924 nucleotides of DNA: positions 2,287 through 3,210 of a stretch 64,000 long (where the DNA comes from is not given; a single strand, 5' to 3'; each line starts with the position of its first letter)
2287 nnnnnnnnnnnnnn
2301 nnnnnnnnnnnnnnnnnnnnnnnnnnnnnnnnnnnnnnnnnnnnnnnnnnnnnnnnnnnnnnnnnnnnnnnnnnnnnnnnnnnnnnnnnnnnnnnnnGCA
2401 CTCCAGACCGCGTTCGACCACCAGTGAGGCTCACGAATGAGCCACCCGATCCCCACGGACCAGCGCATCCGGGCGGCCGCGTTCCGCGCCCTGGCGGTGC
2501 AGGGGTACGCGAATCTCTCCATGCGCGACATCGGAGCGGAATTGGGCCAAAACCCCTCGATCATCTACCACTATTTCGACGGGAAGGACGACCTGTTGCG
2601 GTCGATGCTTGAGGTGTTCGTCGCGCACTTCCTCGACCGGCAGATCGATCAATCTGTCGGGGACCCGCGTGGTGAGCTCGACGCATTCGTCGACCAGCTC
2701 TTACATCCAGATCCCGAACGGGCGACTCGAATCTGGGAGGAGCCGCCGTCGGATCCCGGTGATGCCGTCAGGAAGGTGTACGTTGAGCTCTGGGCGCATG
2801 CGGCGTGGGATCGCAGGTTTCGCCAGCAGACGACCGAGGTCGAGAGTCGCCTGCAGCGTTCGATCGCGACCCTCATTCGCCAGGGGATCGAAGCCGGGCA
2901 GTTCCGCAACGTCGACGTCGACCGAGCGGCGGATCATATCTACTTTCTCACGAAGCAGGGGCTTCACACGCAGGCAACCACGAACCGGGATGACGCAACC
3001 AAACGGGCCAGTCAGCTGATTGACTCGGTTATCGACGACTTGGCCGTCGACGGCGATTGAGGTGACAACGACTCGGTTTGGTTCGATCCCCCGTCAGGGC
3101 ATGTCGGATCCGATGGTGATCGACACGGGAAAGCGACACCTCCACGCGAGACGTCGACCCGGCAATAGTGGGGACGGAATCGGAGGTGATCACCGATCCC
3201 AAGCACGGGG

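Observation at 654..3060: Candidate kstD-TetR regulon with a visible operator between TATA box and start codon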

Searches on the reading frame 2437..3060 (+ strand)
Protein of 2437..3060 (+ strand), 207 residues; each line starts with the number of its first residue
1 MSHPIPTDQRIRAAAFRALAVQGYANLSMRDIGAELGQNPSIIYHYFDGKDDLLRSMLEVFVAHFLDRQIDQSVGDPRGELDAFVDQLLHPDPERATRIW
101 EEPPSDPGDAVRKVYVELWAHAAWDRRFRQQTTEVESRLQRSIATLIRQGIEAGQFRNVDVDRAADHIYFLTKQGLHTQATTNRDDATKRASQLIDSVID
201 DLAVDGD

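Call 4: search_protein_families(library=pfam, proteins=[window:2437-3060:+])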
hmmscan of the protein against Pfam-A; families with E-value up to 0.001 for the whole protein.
window:2437-3060:+ (207 aa): 5 families
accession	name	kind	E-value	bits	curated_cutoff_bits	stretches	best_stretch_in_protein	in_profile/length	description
PF00440.29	TetR_N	-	1e-13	51.3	24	1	11-56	1-46/47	Bacterial regulatory proteins, tetR family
PF13977.11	TetR_C_6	-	1.7e-10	41.6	27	1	106-202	17-113/115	BetI-type transcriptional repressor, C-terminal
PF16925.10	TetR_C_13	-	9.7e-06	26.4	27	1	127-193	40-107/109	Tetracyclin repressor-like, C-terminal domain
PF14246.11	TetR_C_7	-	4.3e-05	23.9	22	1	132-192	41-101/119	AefR-like transcriptional repressor, C-terminal domain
PF17935.6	TetR_C_27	-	4.6e-05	23.9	26.1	1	137-186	46-95/106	Tetracyclin repressor-like, C-terminal domain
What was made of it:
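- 2437..3060 (+): tetR: a 207-aa TetR/AcrR-family regulator and a divergent member (50-61% identity) of the haloarchaeal family linked to P450 and SDR genes. PF00440 plus PF13977 (call 4).
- On TetR/AcrR family of transcription regulators: PF00440, residues 11-56, 51.3 bits (cut-off 24), call 4. PF13977 TetR_C_6, 41.6 bits (cut-off 27), call 4.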

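Call 5: search_protein_families(library=ncbifam, proteins=[window:2437-3060:+])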
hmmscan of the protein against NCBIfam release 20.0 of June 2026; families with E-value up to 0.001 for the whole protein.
window:2437-3060:+ (207 aa): 10 families
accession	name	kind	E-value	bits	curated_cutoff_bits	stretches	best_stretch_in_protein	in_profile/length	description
TIGR03384.1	betaine_BetI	equivalog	7.6e-09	35.5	201.3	1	9-66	11-68/189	choline-binding transcriptional repressor BetI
NF037937.1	septum_RefZ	equivalog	9.2e-08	32.2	180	1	9-72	2-64/195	forespore capture DNA-binding protein RefZ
NF001978.0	PRK00767.1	equivalog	1.8e-07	31.1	118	1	12-86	15-92/197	transcriptional regulator BetI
NF050111.1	TransRegSACE7040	equivalog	6.8e-07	29.4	250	1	10-86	5-83/186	SACE_7040 family transcriptional regulator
NF053878.1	FATransRegFadRBac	equivalog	7.5e-07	29.1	200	1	9-69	6-66/190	fatty acid metabolism transcriptional regulator FadR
NF041196.1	ScbR_bind_reg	equivalog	3.2e-05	24.2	150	0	7-86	7-85/191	ScbR family autoregulator-binding transcription factor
NF038211.1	MFT_alt_reg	equivalog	4.2e-05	24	285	1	9-58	4-53/193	mycofactocin system transcriptional regulator MftR2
NF053516.1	TranRepPrsAVib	equivalog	8.6e-05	22.4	300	1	1-68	1-68/208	TetR family transcriptional repressor PsrA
NF058643.1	TranRegCurRPseudo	equivalog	0.00015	21.5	300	1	7-170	8-163/193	TetR family transcriptional repressor CurR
NF007949.0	PRK10668.1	equivalog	0.00092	18.7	271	0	7-61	12-66/216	multidrug efflux transporter transcriptional repressor AcrR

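Call 8: find_homologous_proteins(query=window:2437-3060:+)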
Query window:2437-3060:+ (207 aa): 48 proteins with E <= 0.001 among 315 candidates.
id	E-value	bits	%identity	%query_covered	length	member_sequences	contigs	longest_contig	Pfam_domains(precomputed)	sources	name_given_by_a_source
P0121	7.4e-133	458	100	100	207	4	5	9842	PF13977.12,PF00440.30,PF16925.11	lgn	-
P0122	6.3e-71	256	58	99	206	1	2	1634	PF13977.12,PF00440.30,PF17935.7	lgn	-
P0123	2.2e-70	254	61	97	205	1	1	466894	PF13977.12,PF00440.30,PF16925.11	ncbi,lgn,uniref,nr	ncbi:TetR/AcrR family transcriptional regulator [Halostagnicola kamekurae]|uniref:DNA-binding transc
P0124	2.9e-70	254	55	100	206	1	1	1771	PF13977.12,PF00440.30,PF17935.7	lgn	-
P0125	1.4e-69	252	58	97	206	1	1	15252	PF13977.12,PF00440.30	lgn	-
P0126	2.0e-69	251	60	97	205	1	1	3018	PF13977.12,PF00440.30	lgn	-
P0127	4.2e-69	250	58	98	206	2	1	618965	PF13977.12,PF14246.12,PF00440.30,PF16925.11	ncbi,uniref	ncbi:TetR/AcrR family transcriptional regulator (plasmid) [Haladaptatus sp. SPP-AMP-3]|uniref:TetR/A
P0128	5.3e-69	250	57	100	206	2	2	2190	PF13977.12,PF00440.30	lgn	-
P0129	1.5e-68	248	58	99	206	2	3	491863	PF13977.12,PF00440.30,PF16925.11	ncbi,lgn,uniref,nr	ncbi:transcriptional regulator, TetR family protein [Haladaptatus paucihalophilus DX253]|uniref:Tran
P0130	2.7e-68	248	55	98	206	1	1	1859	PF13977.12,PF00440.30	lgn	-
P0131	4.2e-68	247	57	98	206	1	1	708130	PF13977.12,PF00440.30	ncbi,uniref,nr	ncbi:TetR/AcrR family transcriptional regulator [Natronorubrum halophilum]|uniref:TetR/AcrR family t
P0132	7.0e-68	246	55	98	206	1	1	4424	PF13977.12,PF00440.30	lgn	-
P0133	9.1e-68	246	55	98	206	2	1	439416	PF13977.12,PF00440.30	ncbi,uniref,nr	ncbi:TetR/AcrR family transcriptional regulator [Haladaptatus sp. DYF46]|uniref:TetR/AcrR family tra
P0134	1.3e-67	245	56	98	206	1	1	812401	PF13977.12,PF00440.30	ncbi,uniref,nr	ncbi:TetR/AcrR family transcriptional regulator [Natronorubrum halophilum]|uniref:TetR/AcrR family t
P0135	2.9e-67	244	56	99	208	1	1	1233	PF13977.12,PF14246.12,PF00440.30,PF16859.11,PF17935.7,PF16925.11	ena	-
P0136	4.3e-67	244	54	100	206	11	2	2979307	PF13977.12,PF00440.30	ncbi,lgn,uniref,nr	ncbi:TetR/AcrR family transcriptional regulator [Halopelagius longus]|uniref:TetR/AcrR family transc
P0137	5.2e-67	243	56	98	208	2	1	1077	PF13977.12,PF00440.30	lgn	-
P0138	7.5e-67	243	56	99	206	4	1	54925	PF13977.12,PF00440.30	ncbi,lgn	-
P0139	7.8e-67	243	56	99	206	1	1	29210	PF13977.12,PF00440.30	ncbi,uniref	ncbi:TetR/AcrR family transcriptional regulator [Halobium palmae]|uniref:TetR/AcrR family transcript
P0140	1.2e-66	242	55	99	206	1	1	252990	PF13977.12,PF14246.12,PF00440.30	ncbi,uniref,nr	ncbi:TetR/AcrR family transcriptional regulator [Haloferax marisrubri]|uniref:TetR/AcrR family trans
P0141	1.5e-66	242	56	98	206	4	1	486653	PF13977.12,PF00440.30,PF16925.11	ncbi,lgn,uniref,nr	ncbi:TetR/AcrR family transcriptional regulator [Haladaptatus sp. AB643]|uniref:TetR/AcrR family tra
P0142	1.7e-66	242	56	97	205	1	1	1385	PF13977.12,PF00440.30,PF16925.11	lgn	-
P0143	1.8e-66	242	55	98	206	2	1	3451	PF13977.12,PF00440.30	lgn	-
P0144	2.3e-66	241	54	98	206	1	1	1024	PF13977.12,PF00440.30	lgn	-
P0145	4.6e-66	240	55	98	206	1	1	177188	PF13977.12,PF14246.12,PF00440.30,PF17935.7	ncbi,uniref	ncbi:TetR/AcrR family transcriptional regulator [Halarchaeum sp. P4]|uniref:TetR/AcrR family transcr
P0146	6.4e-66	240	54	98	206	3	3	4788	PF13977.12,PF00440.30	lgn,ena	-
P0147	1.1e-65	239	57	98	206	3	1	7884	PF13977.12,PF00440.30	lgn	-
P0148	1.1e-65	239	54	99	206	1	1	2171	PF13977.12,PF00440.30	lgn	-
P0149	1.3e-65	239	55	99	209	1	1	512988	PF13977.12,PF00440.30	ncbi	ncbi:TetR/AcrR family transcriptional regulator [Halosimplex sp. J119]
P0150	1.8e-65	238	54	99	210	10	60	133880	PF13977.12,PF00440.30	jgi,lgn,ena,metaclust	jgi:AcrR family transcriptional regulator|metaclust:\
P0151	2.3e-65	238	53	97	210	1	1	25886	PF13977.12,PF00440.30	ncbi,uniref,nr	ncbi:TetR/AcrR family transcriptional regulator [Natrinema soli]|uniref:TetR/AcrR family transcripti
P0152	3.5e-65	237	56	97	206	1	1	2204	PF13977.12,PF00440.30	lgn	-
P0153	1.2e-64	236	53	98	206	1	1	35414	PF13977.12,PF00440.30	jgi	jgi:AcrR family transcriptional regulator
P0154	2.4e-64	235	50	100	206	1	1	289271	PF13977.12,PF00440.30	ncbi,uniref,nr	ncbi:TetR/AcrR family transcriptional regulator [Halalkalicoccus subterraneus]|uniref:TetR/AcrR fami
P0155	3.0e-64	234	54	97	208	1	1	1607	PF13977.12,PF00440.30,PF16925.11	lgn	-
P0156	4.8e-64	234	56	98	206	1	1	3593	PF13977.12,PF00440.30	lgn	-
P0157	1.9e-63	232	53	95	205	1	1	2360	PF13977.12,PF00440.30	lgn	-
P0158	2.1e-63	232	54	98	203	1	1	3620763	PF13977.12,PF00440.30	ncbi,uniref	ncbi:TetR/AcrR family transcriptional regulator [Natrinema sp. 74]|uniref:TetR/AcrR family transcrip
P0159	4.2e-63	231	51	99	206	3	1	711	PF13977.12,PF14246.12,PF00440.30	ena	-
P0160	6.4e-63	230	50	98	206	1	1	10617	PF13977.12,PF00440.30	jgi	jgi:AcrR family transcriptional regulator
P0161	9.6e-63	230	54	100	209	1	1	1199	PF13977.12,PF00440.30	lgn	-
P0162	1.0e-62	229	53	99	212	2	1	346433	PF13977.12,PF00440.30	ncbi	-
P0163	2.3e-61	225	55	95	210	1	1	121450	PF13977.12,PF00440.30,PF16925.11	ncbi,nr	ncbi:TetR/AcrR family transcriptional regulator [Halobacteria archaeon HArc-gm2]|nr:TetR/AcrR family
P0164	3.8e-61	224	51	100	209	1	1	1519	PF13977.12,PF00440.30,PF16925.11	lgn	-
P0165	1.6e-60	222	53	98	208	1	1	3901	PF13977.12,PF14246.12,PF00440.30,PF17932.7,PF16859.11,PF16925.11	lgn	-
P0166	3.6e-60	221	52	99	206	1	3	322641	PF13977.12,PF14246.12,PF00440.30,PF17935.7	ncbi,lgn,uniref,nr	ncbi:TetR/AcrR family transcriptional regulator [Haloferax sp. Atlit-6N]|uniref:TetR family transcri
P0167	2.9e-58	215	53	98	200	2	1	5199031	PF13977.12,PF00440.30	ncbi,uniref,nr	ncbi:TetR/AcrR family transcriptional regulator [Halosimplex pelagicum]|uniref:TetR/AcrR family tran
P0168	8.2e-4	37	33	72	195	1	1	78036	PF00440.30,PF17932.7,PF17938.7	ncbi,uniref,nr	ncbi:TetR family transcriptional regulator [Oceanicola sp. 22II-s10i]|uniref:TetR/AcrR family transc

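Call 13: find_related_loci(query=A2, collection=genome_contigs, flank=5000)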
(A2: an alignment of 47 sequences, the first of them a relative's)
Query A2 (207 aa) in genome_contigs; peptide patterns used: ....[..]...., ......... (x = any residue, [..] = any of these).
53 stretches matched a pattern; 18 encode a relative of the query (tblastn E <= 1e-3); 18 distinct loci.
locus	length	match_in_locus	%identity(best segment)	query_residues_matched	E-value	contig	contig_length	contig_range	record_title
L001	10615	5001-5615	56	1-205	6e-73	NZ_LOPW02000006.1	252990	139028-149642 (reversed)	Haloferax marisrubri strain SB3 scf100005, whole genome shotgun sequence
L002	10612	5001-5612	56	1-204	8e-73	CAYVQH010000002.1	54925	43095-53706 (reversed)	MAG TPA_asm: uncultured Halobacteriales archaeon isolate binchicken_co207_27 genome assembly, contig: NODE_289_length_54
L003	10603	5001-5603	55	2-203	5e-73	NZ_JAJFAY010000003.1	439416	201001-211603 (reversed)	Haladaptatus sp. DYF46 Scaffold3_1, whole genome shotgun sequence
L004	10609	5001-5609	55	1-203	5e-72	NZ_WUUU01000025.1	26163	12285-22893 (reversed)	Halobacterium bonnevillei strain PCN9 Ga0336688_1025, whole genome shotgun sequence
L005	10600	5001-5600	55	3-203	2e-71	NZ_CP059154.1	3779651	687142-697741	Natrinema zhouii strain YPL30 chromosome, complete genome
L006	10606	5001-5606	54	1-202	1e-71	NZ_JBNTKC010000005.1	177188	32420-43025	Halarchaeum sp. P4 P4_scaffold5, whole genome shotgun sequence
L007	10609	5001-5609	55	1-203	5e-71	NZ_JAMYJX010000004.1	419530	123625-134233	Haladaptatus sp. AB618 NODE_4_length_419530_cov_139.821002, whole genome shotgun sequence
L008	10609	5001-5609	53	1-203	1e-68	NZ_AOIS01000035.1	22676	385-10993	Haloterrigena salina JCM 13891 contig_35, whole genome shotgun sequence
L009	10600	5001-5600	55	1-203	8e-69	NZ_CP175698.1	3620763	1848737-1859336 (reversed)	Natrinema sp. 74 chromosome, complete genome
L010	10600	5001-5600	53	7-206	9e-68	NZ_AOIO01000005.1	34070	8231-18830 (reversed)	Natrialba asiatica DSM 12278 contig_5, whole genome shotgun sequence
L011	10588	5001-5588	54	7-202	8e-67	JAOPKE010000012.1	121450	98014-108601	Halobacteria archaeon HArc-gm2 NODE_12, whole genome shotgun sequence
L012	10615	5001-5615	52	1-205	5e-66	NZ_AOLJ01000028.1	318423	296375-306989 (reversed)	Haloferax gibbonsii ATCC 33959 contig_28, whole genome shotgun sequence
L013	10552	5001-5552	56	7-190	2e-64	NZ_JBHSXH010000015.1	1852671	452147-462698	Halopelagius fulvigenes strain YIM 94188 GCM70025820_6, whole genome shotgun sequence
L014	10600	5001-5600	53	1-202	1e-63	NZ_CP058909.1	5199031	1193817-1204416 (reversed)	Halosimplex pelagicum strain R2 chromosome, complete genome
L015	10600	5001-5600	45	1-201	8e-52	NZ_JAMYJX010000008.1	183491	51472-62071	Haladaptatus sp. AB618 NODE_8_length_183491_cov_96.897387, whole genome shotgun sequence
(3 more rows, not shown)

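Call 30: search_solved_structures(query=A2, max_evalue=0.001)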
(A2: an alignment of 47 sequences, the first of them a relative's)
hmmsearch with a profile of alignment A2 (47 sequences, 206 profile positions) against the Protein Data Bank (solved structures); distinct sequences matched with E-value up to 0.001: 65 (the best 60 are shown).
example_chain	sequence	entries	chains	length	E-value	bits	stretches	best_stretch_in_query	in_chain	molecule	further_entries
3crj_A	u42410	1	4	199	1.7e-25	93.2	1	7-182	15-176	Transcription regulator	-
4kwa_A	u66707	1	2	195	9.7e-18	67.9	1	5-200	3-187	Transcriptional regulator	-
4jnn_A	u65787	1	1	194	1.1e-17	67.7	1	5-200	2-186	Transcriptional regulator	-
4nel_A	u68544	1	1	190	2e-17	66.9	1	6-200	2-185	Transcriptional regulator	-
4ich_A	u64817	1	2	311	4.1e-17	65.9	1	4-200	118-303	Transcriptional regulator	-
3vpr_A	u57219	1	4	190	2.1e-12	50.5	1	6-86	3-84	Transcriptional regulator, TetR family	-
5gp9_A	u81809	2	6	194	2.6e-09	40.4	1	10-87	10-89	Transcriptional regulator (TetR/AcrR family)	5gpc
5gpa_A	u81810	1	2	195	2.7e-09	40.4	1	9-88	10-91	Transcriptional regulator (TetR/AcrR family)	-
8sua_A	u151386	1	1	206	3.2e-09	40.1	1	4-63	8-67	DarR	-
8svd_A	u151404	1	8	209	3.6e-09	39.9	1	4-60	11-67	DarR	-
8sv6_A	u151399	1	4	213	3.8e-09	39.9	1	5-61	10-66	Fatty acid metabolism regulator protein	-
2nx4_A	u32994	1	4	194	4.1e-09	39.7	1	4-199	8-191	Transcriptional regulator, TetR family protein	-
3ccy_A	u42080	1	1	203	1.2e-08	38.2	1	8-90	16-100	Putative TetR-family transcriptional regulator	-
8t5y_A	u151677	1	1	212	6.3e-08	35.9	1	4-78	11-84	DarR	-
5d18_A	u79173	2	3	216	7.5e-08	35.6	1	9-67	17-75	TetR family transcriptional regulator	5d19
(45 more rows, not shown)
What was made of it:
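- Closest known: PDB 3crj, a TetR-family regulator. Same: The best solved relative of the family profile (E = 1.7e-25, call 30).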

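Call 47: find_encoding_contigs(protein=P0123, flank=5000, max_places=1)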
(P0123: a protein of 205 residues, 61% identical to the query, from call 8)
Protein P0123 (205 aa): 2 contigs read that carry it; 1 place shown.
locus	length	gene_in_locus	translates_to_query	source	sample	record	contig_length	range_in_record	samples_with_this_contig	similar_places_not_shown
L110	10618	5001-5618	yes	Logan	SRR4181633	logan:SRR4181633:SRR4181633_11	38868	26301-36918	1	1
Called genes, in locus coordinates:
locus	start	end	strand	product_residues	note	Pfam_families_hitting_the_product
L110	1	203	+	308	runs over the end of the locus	PF00701:DHDPS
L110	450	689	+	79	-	-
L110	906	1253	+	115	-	-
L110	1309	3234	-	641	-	PF00176:SNF2-rel_dom, PF00270:DEAD, PF04851:ResIII, PF16203:ERCC3_RAD25_C, PF00271:Helicase_C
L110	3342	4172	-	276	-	PF13593:SBF_like, PF01758:SBF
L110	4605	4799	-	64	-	-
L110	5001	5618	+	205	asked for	PF00440:TetR_N, PF16925:TetR_C_13 (faint), PF13977:TetR_C_6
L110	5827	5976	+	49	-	-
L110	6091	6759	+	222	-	PF04367:DUF502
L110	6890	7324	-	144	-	PF00582:Usp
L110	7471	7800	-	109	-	-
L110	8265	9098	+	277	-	PF05067:Mn_catalase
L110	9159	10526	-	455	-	PF05935:Arylsulfotrans (weak), PF14269:Arylsulfotran_2 (weak)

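Call 48: find_encoding_contigs(protein=P0125, flank=5000, max_places=1)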
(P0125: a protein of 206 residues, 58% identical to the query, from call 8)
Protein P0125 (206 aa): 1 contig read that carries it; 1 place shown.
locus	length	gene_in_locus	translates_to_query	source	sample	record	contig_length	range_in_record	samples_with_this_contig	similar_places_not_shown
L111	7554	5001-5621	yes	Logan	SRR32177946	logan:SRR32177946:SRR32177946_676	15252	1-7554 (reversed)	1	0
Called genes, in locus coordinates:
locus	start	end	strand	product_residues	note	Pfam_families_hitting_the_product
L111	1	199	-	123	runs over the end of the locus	PF13474:SnoaL_3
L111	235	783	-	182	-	-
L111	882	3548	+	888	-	PF08696:Dna2, PF12705:PDDEXK_1, PF00580:UvrD-helicase (weak), PF13086:AAA_11, PF13245:AAA_19, PF13604:AAA_30, PF13086:AAA_11, PF13087:AAA_12, +4 more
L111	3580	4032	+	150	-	PF20587:DUF6789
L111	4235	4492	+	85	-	PF24113:DUF7387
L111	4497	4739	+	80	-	PF07927:HicA_toxin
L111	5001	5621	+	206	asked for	PF00440:TetR_N, PF13977:TetR_C_6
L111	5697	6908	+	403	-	PF00067:p450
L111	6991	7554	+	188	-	?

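Call 49: find_encoding_contigs(protein=P0126, flank=5000, max_places=1)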
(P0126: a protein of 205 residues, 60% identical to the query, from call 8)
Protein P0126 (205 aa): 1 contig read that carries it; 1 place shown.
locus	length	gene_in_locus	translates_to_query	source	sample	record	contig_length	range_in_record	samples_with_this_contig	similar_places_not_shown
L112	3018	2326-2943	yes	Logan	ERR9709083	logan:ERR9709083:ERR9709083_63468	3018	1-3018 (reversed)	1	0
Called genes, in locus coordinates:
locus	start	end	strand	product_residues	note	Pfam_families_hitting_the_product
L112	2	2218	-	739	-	?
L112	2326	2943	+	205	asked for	PF00440:TetR_N, PF13977:TetR_C_6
